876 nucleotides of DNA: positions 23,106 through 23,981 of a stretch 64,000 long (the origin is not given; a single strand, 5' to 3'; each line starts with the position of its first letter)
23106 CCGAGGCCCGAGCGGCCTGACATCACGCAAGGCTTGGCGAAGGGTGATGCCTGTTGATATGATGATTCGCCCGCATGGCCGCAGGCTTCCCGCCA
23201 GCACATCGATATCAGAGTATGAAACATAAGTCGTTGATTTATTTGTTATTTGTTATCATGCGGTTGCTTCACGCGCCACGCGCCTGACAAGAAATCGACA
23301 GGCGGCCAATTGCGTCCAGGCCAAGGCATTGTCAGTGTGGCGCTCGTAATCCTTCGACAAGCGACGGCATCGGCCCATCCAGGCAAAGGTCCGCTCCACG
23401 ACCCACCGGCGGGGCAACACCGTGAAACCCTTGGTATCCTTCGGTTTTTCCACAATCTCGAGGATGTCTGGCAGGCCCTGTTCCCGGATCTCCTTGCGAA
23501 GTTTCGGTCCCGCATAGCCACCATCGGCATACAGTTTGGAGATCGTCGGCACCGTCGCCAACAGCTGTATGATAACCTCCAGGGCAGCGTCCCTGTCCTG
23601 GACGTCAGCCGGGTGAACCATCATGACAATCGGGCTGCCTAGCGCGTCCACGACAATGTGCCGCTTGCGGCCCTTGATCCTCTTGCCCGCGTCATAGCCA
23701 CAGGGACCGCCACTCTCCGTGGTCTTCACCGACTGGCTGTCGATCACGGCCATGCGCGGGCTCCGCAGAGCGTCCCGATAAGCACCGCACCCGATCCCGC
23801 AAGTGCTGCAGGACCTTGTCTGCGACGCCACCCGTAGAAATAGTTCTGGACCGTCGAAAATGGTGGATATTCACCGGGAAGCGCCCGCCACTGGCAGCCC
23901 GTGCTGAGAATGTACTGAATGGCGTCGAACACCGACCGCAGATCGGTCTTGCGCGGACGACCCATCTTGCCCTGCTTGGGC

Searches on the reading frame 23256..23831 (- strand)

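Call 5: search_protein_families(library=pfam, proteins=[window:23256-23831:-], max_evalue=0.01)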
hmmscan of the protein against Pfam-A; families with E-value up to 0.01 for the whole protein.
window:23256-23831:- (191 aa): 3 families
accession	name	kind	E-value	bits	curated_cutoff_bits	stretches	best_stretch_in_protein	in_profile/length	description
PF01609.27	DDE_Tnp_1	-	1.3e-33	116.9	23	1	26-181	5-200/200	Transposase DDE domain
PF13586.12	DDE_Tnp_1_2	-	6.5e-08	33.4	29.2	1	101-178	2-81/86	Transposase DDE domain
PF13612.12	DDE_Tnp_1_3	-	1.7e-05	25.3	27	1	53-130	44-115/155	Transposase DDE domain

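Call 6: search_protein_families(library=ncbifam, proteins=[window:23256-23831:-], max_evalue=0.01)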
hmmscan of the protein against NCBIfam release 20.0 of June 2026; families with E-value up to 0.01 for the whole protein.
window:23256-23831:- (191 aa): 5 families
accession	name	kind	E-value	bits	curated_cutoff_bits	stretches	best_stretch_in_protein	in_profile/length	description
NF033580.1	transpos_IS5_3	equivalog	5.7e-41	140.8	110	1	25-181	95-257/258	IS5 family transposase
NF033581.1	transpos_IS5_4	equivalog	7.7e-09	35.3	140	1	54-178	154-280/285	IS5 family transposase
NF033520.1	transpos_IS982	equivalog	6.5e-07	29.2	130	1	44-120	101-175/243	IS982 family transposase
NF033579.1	transpos_IS5_2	equivalog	1e-05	25.2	140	1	24-120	107-205/289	IS5 family transposase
NF033551.1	transpos_IS1182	equivalog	2.1e-05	23.6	270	1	49-123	262-338/488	IS1182 family transposase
